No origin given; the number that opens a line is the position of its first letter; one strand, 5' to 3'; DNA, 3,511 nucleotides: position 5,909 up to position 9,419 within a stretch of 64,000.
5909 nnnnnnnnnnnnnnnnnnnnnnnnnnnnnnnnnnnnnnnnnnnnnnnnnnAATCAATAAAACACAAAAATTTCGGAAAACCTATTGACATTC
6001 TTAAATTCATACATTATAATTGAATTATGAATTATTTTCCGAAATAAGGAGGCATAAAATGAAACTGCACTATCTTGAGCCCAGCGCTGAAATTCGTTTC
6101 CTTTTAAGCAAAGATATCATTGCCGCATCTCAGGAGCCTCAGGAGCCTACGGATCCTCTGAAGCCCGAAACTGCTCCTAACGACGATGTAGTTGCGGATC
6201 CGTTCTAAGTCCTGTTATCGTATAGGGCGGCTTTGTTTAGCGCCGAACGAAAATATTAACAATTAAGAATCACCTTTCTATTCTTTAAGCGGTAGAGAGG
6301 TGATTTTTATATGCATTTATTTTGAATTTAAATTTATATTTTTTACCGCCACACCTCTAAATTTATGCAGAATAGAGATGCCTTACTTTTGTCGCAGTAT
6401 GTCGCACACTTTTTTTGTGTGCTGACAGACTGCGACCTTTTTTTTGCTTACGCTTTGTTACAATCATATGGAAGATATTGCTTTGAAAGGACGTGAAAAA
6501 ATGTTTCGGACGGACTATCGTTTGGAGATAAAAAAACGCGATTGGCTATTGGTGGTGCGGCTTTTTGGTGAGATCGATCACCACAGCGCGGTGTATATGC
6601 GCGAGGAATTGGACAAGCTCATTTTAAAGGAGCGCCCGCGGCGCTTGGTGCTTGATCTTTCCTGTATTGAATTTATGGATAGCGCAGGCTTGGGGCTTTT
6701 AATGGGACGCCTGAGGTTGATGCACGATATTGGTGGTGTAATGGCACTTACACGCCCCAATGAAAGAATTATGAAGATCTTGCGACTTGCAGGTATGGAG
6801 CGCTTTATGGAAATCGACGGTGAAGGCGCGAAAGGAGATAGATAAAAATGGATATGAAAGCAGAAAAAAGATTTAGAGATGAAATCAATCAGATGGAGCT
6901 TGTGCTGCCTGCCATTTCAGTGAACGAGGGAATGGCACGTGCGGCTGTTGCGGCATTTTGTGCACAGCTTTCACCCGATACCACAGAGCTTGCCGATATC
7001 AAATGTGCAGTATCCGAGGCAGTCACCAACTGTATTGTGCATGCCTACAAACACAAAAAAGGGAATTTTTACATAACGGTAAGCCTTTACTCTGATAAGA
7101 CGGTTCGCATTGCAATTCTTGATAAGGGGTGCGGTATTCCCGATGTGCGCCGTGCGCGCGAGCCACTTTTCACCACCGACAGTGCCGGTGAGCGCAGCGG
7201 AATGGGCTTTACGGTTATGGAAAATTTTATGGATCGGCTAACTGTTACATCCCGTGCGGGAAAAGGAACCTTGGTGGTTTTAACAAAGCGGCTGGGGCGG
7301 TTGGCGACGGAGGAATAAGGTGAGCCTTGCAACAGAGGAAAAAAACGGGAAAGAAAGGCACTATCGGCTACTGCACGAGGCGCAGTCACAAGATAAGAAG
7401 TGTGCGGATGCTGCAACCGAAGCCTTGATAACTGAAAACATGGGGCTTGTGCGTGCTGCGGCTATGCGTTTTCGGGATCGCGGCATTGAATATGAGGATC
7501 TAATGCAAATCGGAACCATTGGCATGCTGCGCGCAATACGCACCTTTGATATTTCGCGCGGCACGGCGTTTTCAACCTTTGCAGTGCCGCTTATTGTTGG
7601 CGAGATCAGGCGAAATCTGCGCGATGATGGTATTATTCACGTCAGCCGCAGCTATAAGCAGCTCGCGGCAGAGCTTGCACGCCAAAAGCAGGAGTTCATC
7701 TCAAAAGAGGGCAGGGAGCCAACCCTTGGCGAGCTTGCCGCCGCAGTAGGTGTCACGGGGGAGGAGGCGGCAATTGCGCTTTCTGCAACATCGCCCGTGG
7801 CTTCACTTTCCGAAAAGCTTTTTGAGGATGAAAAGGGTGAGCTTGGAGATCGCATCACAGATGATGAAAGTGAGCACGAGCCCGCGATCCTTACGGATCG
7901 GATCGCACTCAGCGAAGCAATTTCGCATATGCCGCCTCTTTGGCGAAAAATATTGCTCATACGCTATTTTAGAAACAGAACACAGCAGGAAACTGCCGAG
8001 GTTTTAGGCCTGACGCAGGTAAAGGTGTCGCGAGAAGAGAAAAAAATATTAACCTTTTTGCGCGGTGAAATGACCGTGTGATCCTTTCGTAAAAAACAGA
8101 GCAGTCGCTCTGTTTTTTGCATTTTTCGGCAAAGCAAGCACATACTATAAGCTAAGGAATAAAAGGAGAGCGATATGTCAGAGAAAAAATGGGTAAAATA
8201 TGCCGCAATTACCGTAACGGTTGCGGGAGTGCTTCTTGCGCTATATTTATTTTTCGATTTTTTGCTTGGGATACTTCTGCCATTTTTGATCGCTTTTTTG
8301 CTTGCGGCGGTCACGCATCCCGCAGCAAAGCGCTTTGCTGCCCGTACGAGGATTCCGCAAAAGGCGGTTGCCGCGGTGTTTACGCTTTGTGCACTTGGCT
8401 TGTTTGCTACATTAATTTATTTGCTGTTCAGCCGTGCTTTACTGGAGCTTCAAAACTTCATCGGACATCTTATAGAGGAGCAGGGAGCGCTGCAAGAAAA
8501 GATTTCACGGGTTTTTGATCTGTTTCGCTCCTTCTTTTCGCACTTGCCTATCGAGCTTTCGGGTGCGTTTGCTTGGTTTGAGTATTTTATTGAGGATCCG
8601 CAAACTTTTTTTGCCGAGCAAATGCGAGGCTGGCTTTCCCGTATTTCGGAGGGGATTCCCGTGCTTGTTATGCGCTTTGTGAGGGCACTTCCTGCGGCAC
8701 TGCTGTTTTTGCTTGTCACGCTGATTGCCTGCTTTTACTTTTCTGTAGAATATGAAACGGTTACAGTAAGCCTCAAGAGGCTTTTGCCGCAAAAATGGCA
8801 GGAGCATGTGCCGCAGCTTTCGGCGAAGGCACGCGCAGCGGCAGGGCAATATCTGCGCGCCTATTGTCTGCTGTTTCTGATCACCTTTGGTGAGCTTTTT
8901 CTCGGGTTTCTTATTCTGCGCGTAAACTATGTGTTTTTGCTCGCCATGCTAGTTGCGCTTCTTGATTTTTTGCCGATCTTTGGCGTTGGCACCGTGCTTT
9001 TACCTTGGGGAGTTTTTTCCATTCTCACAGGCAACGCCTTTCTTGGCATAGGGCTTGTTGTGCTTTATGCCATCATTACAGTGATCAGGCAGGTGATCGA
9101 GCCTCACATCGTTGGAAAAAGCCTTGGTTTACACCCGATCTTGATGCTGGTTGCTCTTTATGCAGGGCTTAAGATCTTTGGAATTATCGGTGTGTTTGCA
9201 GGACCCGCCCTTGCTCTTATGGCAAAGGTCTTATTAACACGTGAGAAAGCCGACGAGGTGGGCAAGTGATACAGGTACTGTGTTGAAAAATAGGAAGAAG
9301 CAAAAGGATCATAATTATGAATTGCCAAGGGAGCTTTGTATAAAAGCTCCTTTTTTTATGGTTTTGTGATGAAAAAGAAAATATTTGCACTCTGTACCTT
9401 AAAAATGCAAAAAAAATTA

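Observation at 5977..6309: Autonomous 49-codon acidic, Pro-rich ORF with a perfect consensus promoter bracketed by an 11-bp inverted repeat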

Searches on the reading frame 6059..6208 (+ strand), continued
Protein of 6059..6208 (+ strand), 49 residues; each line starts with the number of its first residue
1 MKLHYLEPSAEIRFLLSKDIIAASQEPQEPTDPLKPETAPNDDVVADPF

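Call 42: predict_structure(alignment_id=A5)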
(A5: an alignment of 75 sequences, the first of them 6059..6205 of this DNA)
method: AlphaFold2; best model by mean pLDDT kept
length: 49 residues; sequences in the alignment: 75
mean_pLDDT: 70.8   pTM: 0.17
mean pLDDT of the five models: 70.8, 67.1, 65.9, 65.7, 64.9
residues with pLDDT >= 90: 0; 70-90: 28; 50-70: 21; < 50: 0
segments of 3 or more residues with pLDDT < 50: none
pLDDT, mean of each block of 10 residues (from residue 1): 70 74 63 73 76
secondary structure, 60 per line:
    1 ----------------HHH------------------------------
elements in order:

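Call 47: find_encoding_contigs(protein=P0058, flank=6000, max_places=1)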
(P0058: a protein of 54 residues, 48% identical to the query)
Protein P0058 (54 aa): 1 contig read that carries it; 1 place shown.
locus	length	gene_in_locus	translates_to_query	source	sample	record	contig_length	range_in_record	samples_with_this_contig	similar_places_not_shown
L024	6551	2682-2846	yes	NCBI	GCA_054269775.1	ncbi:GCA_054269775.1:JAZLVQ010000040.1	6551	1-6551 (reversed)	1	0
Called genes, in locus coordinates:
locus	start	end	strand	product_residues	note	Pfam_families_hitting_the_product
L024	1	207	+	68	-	?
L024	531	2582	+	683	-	PF00009:GTP_EFTU, PF22042:EF-G_D2, PF03144:GTP_EFTU_D2, PF14492:EFG_III, PF03764:EFG_IV, PF00679:EFG_C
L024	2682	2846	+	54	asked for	-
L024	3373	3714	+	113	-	PF01740:STAS, PF13466:STAS_2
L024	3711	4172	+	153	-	PF13581:HATPase_c_2, PF02518:HATPase_c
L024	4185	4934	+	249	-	PF04542:Sigma70_r2, PF04539:Sigma70_r3, PF08281:Sigma70_r4_2 (weak), PF04545:Sigma70_r4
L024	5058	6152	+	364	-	PF01594:AI-2E_transport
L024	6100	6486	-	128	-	-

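Call 48: find_encoding_contigs(protein=P0038, flank=6000, max_places=1)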
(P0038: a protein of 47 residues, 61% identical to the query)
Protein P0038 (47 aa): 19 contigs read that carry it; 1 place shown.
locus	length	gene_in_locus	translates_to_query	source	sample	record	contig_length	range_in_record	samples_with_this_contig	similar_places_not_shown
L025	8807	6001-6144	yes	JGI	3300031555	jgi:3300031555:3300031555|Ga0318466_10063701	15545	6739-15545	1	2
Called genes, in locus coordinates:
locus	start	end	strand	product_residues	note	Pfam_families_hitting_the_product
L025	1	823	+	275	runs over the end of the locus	-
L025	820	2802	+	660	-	PF00133:tRNA-synt_1, PF01406:tRNA-synt_1e (faint), PF09334:tRNA-synt_1g, PF00133:tRNA-synt_1 (weak), PF19303:Anticodon_3, PF08264:Anticodon_1, PF01588:tRNA_bind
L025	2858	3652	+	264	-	PF01026:TatD_DNase, PF04909:Amidohydro_2 (weak)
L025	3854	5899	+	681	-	PF00009:GTP_EFTU, PF22042:EF-G_D2, PF14492:EFG_III, PF03764:EFG_IV, PF00679:EFG_C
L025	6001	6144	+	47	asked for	-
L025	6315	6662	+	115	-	PF01740:STAS, PF13466:STAS_2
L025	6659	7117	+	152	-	PF13581:HATPase_c_2, PF02518:HATPase_c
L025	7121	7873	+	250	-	PF04542:Sigma70_r2, PF04539:Sigma70_r3, PF08281:Sigma70_r4_2, PF04545:Sigma70_r4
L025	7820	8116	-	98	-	-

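Call 58: find_homologous_proteins(query=A5, max_evalue=10)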
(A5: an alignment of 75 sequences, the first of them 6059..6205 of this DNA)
Query A5 (75 sequences) (49 aa, profile of the alignment): 57 proteins with E <= 10 among 522 candidates.
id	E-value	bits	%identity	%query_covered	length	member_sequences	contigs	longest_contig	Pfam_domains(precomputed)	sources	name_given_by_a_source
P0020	2.5e-22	96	65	100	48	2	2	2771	-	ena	-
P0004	4.0e-22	96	84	100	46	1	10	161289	-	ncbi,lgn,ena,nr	ncbi:MAG: hypothetical protein IKA06_04300 [Clostridia bacterium]|nr:hypothetical protein [Clostridi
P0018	6.8e-22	95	76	100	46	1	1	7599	-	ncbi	-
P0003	6.9e-22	95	88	100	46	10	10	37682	-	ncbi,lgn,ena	-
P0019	8.2e-22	95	69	100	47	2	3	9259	-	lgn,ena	-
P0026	2.3e-21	93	71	100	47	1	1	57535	-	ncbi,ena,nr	ncbi:MAG: hypothetical protein IJW51_01310 [Clostridia bacterium]|nr:hypothetical protein [Clostridi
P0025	2.9e-21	93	76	100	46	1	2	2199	-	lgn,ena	-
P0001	3.2e-21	93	98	100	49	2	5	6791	-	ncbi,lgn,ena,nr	ncbi:MAG: hypothetical protein IKM42_01905 [Clostridia bacterium]|nr:hypothetical protein [Clostridi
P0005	5.0e-21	92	78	100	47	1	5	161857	-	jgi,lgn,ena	-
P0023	5.9e-21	92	73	100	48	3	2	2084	-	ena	-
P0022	1.4e-20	91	71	100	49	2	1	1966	-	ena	-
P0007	1.6e-20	91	73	100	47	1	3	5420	-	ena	-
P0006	1.8e-20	90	76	100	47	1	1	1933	-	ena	-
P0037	1.9e-20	90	65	100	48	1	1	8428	-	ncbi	-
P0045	3.0e-20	90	69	100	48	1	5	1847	-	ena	-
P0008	4.2e-19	86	73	100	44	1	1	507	-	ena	-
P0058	3.3e-17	80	48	100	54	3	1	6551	-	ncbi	-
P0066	1.8e-15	74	52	96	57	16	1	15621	-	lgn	-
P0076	2.3e-12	64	44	96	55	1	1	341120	-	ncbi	-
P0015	4.0e-12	64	58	67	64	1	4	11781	-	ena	-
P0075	1.2e-10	59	44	88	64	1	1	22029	-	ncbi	-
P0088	4.5e-3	35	44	98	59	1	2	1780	-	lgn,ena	-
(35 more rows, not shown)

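Call 60: find_encoding_contigs(protein=P0088, flank=3000, max_places=2)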
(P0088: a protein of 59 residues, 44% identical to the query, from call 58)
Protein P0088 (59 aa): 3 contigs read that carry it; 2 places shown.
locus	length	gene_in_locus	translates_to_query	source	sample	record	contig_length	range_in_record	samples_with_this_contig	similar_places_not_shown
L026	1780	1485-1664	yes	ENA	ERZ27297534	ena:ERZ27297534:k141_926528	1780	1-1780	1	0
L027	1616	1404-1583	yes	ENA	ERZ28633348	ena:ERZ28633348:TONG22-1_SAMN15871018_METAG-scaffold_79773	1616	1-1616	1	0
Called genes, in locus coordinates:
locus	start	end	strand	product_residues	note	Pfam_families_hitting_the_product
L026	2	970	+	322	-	?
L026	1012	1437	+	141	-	PF00293:NUDIX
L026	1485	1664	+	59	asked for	-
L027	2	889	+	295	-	?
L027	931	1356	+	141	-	PF00293:NUDIX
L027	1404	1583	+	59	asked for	-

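Call 63: search_protein_families(library=pfam, proteins=[L026:2-970:+, L026:1012-1437:+, L018:7551-7976:+], max_evalue=0.001)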
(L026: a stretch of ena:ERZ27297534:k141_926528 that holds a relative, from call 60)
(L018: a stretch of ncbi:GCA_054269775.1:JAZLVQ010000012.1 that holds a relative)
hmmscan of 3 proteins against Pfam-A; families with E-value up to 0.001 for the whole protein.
L026:2-970:+ (322 aa): 3 families
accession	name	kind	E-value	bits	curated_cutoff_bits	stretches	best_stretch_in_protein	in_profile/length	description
PF11987.13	IF-2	-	5.7e-43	146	27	1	102-214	4-117/117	Translation-initiation factor 2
PF22042.2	EF-G_D2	-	5e-33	113.5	27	1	1-79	2-83/84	Elongation factor G domain 2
PF03144.31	GTP_EFTU_D2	-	1.2e-08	35.7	30.3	1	245-312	1-72/73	Elongation factor Tu domain 2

L026:1012-1437:+ (141 aa): 1 family
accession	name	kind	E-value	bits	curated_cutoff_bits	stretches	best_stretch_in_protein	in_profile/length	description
PF00293.34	NUDIX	-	1.3e-17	64.5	21.1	1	9-121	8-127/134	NUDIX domain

L018:7551-7976:+ (141 aa): 1 family
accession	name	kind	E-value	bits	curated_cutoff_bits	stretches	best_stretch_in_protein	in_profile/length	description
PF00293.34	NUDIX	-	8.1e-19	68.4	21.1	1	9-125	8-130/134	NUDIX domain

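Call 70: search_protein_families(library=phrogs, proteins=[window:6059-6205:+, P0075, P0066, P0012, P0088], max_evalue=1)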
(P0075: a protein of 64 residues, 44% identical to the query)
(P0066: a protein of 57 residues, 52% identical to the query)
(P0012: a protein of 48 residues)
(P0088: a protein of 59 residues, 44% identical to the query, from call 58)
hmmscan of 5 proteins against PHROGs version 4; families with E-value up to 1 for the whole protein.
window:6059-6205:+ (49 aa): 0 families

P0075 (64 aa): 0 families

P0066 (57 aa): 0 families

P0012 (48 aa): 0 families

P0088 (59 aa): 0 families

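Call 71: search_protein_families(library=padloc, proteins=[window:6059-6205:+, P0075, P0066, P0012, P0088], max_evalue=1)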
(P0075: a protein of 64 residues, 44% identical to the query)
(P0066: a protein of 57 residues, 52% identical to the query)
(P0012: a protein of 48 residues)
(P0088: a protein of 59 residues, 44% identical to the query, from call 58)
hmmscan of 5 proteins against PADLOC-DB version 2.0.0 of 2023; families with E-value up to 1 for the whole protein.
window:6059-6205:+ (49 aa): 0 families

P0075 (64 aa): 0 families

P0066 (57 aa): 0 families

P0012 (48 aa): 0 families

P0088 (59 aa): 0 families

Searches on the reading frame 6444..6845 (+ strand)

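Call 5: search_protein_families(library=pfam, proteins=[window:6444-6845:+], max_evalue=0.1)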
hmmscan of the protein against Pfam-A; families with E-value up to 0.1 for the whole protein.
window:6444-6845:+ (133 aa): 3 families
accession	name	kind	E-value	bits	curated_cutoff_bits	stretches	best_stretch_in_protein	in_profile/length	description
PF01740.26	STAS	-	1.2e-20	73.7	22.6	1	27-124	2-99/106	STAS domain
PF13466.11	STAS_2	-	1.4e-12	48.1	29.2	1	38-119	1-80/80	STAS domain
PF18606.7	HTH_53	-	0.0068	16.5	30.6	1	98-131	24-55/62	Zap helix turn helix N-terminal domain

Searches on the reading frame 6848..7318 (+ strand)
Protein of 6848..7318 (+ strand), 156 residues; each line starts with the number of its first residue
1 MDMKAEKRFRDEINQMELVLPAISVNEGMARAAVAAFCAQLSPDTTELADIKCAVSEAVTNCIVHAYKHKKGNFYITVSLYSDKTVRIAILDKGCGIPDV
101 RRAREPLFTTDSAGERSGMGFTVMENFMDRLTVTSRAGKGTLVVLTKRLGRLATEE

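Call 5: search_protein_families(library=pfam, proteins=[window:6848-7318:+], max_evalue=0.1)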
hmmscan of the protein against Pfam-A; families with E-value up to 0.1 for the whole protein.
window:6848-7318:+ (156 aa): 2 families
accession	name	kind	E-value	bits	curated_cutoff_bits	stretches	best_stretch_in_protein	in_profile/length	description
PF13581.12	HATPase_c_2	-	8.3e-21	74.8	27.4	1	30-147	11-127/127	Histidine kinase-like ATPase domain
PF02518.31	HATPase_c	-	1.3e-12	48.6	26.4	1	54-149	9-109/111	Histidine kinase-, DNA gyrase B-, and HSP90-like ATPase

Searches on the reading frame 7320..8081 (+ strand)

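Call 5: search_protein_families(library=pfam, proteins=[window:7320-8081:+], max_evalue=0.1)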
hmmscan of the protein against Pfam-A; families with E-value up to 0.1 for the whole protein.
window:7320-8081:+ (253 aa): 5 families
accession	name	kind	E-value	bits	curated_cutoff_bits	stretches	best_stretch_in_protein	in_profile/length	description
PF04542.20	Sigma70_r2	-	9.5e-17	61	24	1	36-102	1-67/71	Sigma-70 region 2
PF04545.22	Sigma70_r4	-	5.4e-10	39.1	24.1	1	200-248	1-49/50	Sigma-70, region 4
PF04539.22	Sigma70_r3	-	5.3e-09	36.5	25.3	1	118-185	5-72/78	Sigma-70 region 3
PF08281.18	Sigma70_r4_2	-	5.1e-06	26.5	25.7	1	196-236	3-43/54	Sigma-70, region 4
PF13545.12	HTH_Crp_2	-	0.015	15.7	27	0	221-239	24-42/70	Crp-like helix-turn-helix domain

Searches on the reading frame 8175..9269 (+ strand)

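Call 5: search_protein_families(library=pfam, proteins=[window:8175-9269:+], max_evalue=0.1)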
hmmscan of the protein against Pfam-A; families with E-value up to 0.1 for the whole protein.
window:8175-9269:+ (364 aa): 1 family
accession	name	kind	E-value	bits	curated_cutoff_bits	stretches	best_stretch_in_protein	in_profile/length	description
PF01594.21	AI-2E_transport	-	4.4e-45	154.7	34.3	1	16-355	7-324/327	AI-2E family transporter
